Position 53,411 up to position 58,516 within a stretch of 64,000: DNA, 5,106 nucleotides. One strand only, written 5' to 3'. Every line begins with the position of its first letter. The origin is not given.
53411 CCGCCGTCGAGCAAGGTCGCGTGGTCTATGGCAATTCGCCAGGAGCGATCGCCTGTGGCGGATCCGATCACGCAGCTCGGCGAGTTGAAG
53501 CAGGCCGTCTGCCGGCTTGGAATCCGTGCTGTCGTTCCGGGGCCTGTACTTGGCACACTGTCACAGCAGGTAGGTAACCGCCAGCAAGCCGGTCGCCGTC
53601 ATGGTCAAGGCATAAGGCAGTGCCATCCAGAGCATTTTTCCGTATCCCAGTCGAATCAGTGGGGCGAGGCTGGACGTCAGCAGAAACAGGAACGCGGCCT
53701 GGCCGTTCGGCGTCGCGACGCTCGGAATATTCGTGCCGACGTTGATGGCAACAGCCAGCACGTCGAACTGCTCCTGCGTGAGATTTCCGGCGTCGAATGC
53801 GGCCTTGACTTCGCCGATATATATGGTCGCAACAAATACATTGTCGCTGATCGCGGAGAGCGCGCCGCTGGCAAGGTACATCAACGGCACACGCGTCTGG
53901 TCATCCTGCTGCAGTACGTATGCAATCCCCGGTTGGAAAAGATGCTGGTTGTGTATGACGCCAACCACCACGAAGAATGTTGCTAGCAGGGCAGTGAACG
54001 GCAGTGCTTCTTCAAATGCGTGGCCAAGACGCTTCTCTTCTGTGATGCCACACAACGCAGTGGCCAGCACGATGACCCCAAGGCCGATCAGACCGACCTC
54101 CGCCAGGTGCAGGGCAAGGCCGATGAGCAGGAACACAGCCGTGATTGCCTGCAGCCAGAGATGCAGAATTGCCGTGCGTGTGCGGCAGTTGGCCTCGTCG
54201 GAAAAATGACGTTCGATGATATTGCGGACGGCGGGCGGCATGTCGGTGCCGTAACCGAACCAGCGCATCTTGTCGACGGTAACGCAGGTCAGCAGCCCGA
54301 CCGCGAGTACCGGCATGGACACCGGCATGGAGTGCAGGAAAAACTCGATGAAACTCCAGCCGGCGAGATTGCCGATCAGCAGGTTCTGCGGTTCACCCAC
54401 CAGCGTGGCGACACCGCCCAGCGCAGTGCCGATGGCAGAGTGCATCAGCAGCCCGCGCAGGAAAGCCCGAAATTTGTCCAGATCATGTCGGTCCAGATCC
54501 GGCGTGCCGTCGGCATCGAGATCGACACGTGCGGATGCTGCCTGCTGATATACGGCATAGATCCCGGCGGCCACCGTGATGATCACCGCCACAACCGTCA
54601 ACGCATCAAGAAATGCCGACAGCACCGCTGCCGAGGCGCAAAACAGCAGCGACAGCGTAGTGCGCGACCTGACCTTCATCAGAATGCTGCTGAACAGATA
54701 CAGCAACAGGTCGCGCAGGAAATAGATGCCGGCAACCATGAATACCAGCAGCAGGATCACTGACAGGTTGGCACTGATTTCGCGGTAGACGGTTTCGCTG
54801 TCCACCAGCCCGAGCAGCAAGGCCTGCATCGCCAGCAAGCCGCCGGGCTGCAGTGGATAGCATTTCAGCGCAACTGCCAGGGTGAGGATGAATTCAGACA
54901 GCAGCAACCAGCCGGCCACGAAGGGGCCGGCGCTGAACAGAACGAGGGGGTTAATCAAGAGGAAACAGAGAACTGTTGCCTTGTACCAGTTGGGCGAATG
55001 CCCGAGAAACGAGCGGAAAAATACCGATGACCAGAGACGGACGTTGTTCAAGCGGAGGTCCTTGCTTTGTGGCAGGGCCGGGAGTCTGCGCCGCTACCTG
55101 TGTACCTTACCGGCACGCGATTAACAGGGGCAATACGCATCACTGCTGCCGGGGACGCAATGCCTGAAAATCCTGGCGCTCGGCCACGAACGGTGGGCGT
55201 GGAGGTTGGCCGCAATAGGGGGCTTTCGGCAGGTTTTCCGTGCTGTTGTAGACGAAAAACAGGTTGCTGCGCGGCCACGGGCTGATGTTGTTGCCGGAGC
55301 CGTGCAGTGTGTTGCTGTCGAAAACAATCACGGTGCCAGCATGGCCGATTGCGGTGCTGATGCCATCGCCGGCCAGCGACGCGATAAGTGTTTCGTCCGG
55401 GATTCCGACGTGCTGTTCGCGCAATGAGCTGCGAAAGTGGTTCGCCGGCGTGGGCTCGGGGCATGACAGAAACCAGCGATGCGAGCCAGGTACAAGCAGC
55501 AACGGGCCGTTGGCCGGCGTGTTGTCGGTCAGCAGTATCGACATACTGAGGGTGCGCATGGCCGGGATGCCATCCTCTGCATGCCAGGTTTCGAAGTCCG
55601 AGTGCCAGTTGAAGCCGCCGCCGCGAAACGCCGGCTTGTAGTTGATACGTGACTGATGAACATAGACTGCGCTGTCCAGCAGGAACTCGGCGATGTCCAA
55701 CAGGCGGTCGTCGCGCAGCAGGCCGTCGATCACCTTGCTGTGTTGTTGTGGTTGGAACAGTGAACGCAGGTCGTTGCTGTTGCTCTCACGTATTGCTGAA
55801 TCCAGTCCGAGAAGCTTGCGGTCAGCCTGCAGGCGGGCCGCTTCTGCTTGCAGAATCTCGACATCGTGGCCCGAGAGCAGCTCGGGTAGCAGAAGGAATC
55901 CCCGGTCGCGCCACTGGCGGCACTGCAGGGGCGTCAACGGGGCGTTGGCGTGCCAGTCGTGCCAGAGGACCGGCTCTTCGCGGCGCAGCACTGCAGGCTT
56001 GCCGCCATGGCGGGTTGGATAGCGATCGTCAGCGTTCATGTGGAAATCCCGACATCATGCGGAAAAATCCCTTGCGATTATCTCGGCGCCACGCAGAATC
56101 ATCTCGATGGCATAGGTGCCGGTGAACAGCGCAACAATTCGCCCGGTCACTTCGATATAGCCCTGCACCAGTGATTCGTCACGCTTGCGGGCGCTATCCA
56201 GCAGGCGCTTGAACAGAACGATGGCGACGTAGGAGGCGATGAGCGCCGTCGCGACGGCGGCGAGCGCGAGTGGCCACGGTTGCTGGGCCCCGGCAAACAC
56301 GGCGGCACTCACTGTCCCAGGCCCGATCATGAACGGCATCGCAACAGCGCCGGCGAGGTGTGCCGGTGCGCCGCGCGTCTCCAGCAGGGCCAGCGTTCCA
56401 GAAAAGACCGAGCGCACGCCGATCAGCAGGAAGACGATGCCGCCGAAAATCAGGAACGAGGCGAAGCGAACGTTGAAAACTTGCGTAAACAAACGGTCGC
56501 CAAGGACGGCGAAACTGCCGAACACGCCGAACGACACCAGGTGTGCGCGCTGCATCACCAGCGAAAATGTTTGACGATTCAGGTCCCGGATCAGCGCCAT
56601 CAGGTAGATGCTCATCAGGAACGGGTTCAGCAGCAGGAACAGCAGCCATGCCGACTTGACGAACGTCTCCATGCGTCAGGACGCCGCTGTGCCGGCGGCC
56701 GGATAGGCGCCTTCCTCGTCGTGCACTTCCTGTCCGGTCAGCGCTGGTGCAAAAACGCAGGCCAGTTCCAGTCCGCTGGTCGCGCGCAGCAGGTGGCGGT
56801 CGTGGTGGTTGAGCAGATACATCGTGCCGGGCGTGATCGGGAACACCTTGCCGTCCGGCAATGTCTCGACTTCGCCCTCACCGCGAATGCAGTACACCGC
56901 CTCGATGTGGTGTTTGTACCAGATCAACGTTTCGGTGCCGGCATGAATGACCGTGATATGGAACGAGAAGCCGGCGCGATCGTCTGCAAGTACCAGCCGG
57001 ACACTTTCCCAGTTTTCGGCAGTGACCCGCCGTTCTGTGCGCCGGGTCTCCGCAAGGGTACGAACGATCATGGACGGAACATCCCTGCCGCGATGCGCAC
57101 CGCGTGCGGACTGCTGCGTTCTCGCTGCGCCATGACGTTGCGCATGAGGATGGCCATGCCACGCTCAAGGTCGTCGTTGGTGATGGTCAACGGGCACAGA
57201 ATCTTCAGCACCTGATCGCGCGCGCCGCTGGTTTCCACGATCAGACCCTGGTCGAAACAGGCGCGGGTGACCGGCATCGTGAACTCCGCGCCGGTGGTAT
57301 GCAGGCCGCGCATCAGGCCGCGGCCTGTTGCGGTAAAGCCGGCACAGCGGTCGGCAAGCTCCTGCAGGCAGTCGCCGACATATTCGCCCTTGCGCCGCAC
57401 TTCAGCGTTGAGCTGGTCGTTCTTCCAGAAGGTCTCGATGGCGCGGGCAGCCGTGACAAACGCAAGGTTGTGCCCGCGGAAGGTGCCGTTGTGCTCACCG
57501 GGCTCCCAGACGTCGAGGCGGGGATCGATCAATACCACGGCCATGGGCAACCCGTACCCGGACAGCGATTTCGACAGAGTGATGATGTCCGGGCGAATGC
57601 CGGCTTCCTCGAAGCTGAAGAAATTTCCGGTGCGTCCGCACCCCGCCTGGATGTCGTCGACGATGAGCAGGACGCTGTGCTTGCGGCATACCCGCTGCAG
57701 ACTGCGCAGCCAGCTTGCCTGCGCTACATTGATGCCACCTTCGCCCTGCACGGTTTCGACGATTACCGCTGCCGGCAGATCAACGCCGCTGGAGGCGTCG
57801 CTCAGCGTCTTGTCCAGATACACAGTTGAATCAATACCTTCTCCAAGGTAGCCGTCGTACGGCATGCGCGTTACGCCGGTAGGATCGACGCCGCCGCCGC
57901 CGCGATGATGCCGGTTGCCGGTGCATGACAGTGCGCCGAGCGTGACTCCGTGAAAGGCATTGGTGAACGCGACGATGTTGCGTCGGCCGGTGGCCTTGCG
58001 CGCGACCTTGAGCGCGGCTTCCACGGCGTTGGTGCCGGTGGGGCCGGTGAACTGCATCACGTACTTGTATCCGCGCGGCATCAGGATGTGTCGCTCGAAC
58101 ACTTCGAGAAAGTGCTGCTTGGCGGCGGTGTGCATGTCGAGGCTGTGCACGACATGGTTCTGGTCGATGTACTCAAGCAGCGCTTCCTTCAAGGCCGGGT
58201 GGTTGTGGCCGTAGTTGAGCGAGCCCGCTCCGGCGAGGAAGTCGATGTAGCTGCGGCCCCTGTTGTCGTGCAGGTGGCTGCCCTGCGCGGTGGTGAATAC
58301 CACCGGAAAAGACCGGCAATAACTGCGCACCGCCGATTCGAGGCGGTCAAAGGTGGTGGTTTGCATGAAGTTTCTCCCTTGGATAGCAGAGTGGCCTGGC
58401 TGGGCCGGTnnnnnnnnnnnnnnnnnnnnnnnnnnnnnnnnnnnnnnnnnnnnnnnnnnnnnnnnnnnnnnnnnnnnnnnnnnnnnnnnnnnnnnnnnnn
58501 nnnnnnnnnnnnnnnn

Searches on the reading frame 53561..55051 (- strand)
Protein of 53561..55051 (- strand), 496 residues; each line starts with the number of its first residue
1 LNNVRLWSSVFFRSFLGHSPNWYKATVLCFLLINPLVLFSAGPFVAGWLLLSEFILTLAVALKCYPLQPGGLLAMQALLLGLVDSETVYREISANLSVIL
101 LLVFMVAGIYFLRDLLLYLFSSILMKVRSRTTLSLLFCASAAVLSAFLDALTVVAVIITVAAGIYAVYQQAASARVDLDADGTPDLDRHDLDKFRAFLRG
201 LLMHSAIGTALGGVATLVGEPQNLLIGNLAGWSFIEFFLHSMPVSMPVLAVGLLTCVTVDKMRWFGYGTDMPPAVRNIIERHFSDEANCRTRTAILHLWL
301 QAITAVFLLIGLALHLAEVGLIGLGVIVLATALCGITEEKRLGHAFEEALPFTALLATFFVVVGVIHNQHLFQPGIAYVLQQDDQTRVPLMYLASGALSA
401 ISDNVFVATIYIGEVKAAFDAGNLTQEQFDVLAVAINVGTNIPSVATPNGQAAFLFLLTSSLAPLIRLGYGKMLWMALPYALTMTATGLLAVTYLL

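Call 3: search_protein_families(library=pfam, proteins=[window:53561-55051:-], max_evalue=0.01)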
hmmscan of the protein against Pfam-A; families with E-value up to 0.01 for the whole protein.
window:53561-55051:- (496 aa): 2 families
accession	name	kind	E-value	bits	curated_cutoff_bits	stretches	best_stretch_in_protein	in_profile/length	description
PF06450.18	NhaB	-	9.9e-210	698.2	27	1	7-495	5-499/515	Bacterial Na+/H+ antiporter B (NhaB)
PF03600.22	CitMHS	-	3.5e-21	76.1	31.9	1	73-329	18-230/336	Citrate transporter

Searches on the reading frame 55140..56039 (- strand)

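Call 3: search_protein_families(library=pfam, proteins=[window:55140-56039:-], max_evalue=0.01)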
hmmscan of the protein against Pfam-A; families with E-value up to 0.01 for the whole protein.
window:55140-56039:- (299 aa): 1 family
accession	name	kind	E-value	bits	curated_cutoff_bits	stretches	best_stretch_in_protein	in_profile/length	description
PF05721.19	PhyH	-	7.4e-27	95.4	22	1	43-257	1-211/213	Phytanoyl-CoA dioxygenase (PhyH)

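Call 4: search_protein_families(library=ncbifam, proteins=[window:55140-56039:-], max_evalue=0.01)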
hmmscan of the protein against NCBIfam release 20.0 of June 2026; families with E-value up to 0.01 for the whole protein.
window:55140-56039:- (299 aa): 2 families
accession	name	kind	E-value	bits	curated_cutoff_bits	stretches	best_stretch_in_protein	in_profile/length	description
TIGR02408.1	ectoine_ThpD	equivalog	5.2e-94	314.6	336.5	1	20-294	2-276/277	ectoine hydroxylase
NF052437.1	MPhHdxlPhnYGIM8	equivalog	3.5e-08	33.2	500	1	37-266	7-215/260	methylphosphonate hydroxylase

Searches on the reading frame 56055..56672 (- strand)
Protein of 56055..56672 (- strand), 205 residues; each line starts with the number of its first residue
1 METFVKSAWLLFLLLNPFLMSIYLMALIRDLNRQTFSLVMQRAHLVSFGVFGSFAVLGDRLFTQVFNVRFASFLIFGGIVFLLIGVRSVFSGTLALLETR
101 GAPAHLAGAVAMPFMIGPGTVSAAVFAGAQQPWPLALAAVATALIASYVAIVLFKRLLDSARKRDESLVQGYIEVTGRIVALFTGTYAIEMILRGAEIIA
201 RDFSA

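Call 3: search_protein_families(library=pfam, proteins=[window:56055-56672:-], max_evalue=0.01)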
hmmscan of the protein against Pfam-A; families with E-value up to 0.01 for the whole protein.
window:56055-56672:- (205 aa): 1 family
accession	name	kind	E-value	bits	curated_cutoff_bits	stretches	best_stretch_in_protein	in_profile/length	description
PF01914.23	MarC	-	1.2e-13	51.4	23.9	1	2-197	2-200/203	MarC family integral membrane protein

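Call 4: search_protein_families(library=ncbifam, proteins=[window:56055-56672:-], max_evalue=0.01)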
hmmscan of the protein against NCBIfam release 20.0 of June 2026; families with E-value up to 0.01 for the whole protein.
window:56055-56672:- (205 aa): 4 families
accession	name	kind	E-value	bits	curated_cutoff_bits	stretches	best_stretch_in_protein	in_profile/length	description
TIGR00427.1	TIGR00427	subfamily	1.8e-10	40.9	99.2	1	3-195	6-200/201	NAAT family transporter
NF008010.0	PRK10739.1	equivalog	8.4e-08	32.4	215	1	1-154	1-154/197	YhgN family NAAT transporter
NF008320.0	PRK11111.1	equivalog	1e-06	28.2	216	1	11-199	18-209/215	YchE family NAAT transporter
NF008228.0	PRK10995.1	equivalog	0.0006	19.1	162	1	10-201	14-218/223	MarC family NAAT transporter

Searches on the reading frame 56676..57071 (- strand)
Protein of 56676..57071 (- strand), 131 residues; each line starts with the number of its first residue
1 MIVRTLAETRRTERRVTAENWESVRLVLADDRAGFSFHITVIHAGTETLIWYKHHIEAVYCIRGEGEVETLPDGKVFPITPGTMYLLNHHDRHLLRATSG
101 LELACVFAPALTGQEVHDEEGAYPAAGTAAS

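Call 3: search_protein_families(library=pfam, proteins=[window:56676-57071:-], max_evalue=0.01)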
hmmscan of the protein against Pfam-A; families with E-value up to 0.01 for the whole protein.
window:56676-57071:- (131 aa): 4 families
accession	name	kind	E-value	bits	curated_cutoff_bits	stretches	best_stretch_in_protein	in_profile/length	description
PF06339.18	Ectoine_synth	-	6.2e-58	195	27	1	1-125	1-125/127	Ectoine synthase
PF07883.17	Cupin_2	-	0.00012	22.2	27.2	1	51-103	13-66/70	Cupin domain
PF02311.25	AraC_binding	-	0.00046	20.4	21.1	1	54-104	20-72/135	AraC-like ligand binding domain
PF12852.13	Cupin_6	-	0.0072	16.5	26.7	1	40-117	19-101/183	Cupin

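Call 4: search_protein_families(library=ncbifam, proteins=[window:56676-57071:-], max_evalue=0.01)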
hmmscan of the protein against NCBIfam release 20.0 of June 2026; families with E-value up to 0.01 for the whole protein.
window:56676-57071:- (131 aa): 1 family
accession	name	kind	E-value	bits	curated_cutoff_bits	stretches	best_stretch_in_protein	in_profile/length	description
NF009806.0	PRK13290.1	subfamily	1.2e-57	193.5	128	1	1-126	1-126/130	ectoine synthase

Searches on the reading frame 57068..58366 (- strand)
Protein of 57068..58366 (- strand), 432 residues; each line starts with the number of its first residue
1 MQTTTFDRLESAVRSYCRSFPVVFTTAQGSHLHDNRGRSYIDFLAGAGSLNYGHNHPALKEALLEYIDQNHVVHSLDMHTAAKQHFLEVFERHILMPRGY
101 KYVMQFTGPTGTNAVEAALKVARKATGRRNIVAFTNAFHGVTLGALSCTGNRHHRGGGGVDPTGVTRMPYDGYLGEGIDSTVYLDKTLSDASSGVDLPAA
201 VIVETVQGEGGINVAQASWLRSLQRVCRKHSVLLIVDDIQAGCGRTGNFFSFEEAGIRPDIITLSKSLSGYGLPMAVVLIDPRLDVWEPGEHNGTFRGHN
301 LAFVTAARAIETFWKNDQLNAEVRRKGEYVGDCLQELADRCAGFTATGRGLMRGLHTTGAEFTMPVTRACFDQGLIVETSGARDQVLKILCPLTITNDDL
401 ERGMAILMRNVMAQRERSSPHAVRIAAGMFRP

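Call 3: search_protein_families(library=pfam, proteins=[window:57068-58366:-], max_evalue=0.01)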
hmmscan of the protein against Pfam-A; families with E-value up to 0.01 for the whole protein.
window:57068-58366:- (432 aa): 1 family
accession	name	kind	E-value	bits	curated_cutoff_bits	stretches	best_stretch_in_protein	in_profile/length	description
PF00202.27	Aminotran_3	-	1.7e-75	254.7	30.5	1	20-409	9-401/403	Aminotransferase class-III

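Call 4: search_protein_families(library=ncbifam, proteins=[window:57068-58366:-], max_evalue=0.01)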
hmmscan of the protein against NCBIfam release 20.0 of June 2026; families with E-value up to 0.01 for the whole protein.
window:57068-58366:- (432 aa): 69 families (the best 25 are shown)
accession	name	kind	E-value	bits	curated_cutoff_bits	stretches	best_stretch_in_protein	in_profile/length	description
NF006733.0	PRK09264.1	subfamily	1.8e-197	656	438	1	2-416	3-419/425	diaminobutyrate--2-oxoglutarate transaminase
TIGR02407.1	ectoine_ectB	equivalog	5.3e-192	637.9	552.2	1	5-411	2-410/412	diaminobutyrate--2-oxoglutarate transaminase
TIGR00709.1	dat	subfamily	1.4e-139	465.5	401.6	1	4-412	5-434/442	diaminobutyrate--2-oxoglutarate transaminase family protein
NF005386.0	PRK06931.1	equivalog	3.6e-107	358.9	753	1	7-406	27-447/461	diaminobutyrate--2-oxoglutarate transaminase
NF005393.0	PRK06938.1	subfamily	2.7e-103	345.8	671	1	7-414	36-465/469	diaminobutyrate--2-oxoglutarate transaminase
TIGR00707.1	argD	subfamily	3.4e-76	256.5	410.05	1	14-408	4-377/381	acetylornithine/succinylornithine family transaminase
NF002797.0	PRK02936.1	equivalog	4.4e-73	246.2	496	1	18-415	9-380/385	acetylornithine transaminase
NF004426.0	PRK05769.1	equivalog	7.4e-72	242.5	552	1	12-411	28-437/441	acetyl ornithine aminotransferase family protein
NF005993.0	PRK08117.1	subfamily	5.2e-70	236.2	574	1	22-413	27-429/433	aspartate aminotransferase family protein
NF002874.0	PRK03244.1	equivalog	2.4e-68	230.7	457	1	19-412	24-393/399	acetylornithine transaminase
NF003273.0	PRK04260.1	equivalog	3.3e-66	223.4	616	1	21-408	12-372/376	acetylornithine transaminase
NF049976.1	AmadipTransam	equivalog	5.2e-66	223.3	650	1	20-411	14-412/416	2-aminoadipate transaminase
NF053554.1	prodigi_MAP_PigE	equivalog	9.5e-66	222.7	850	1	22-357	402-727/837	prodigiosin MAP biosynthesis aminotransferase PigE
NF002325.0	PRK01278.1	subfamily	2.2e-63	214.2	372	1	18-415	11-390/395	acetylornithine transaminase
TIGR01885.1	Orn_aminotrans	equivalog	2.8e-61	207.5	378.4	1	18-410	17-400/402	ornithine--oxo-acid transaminase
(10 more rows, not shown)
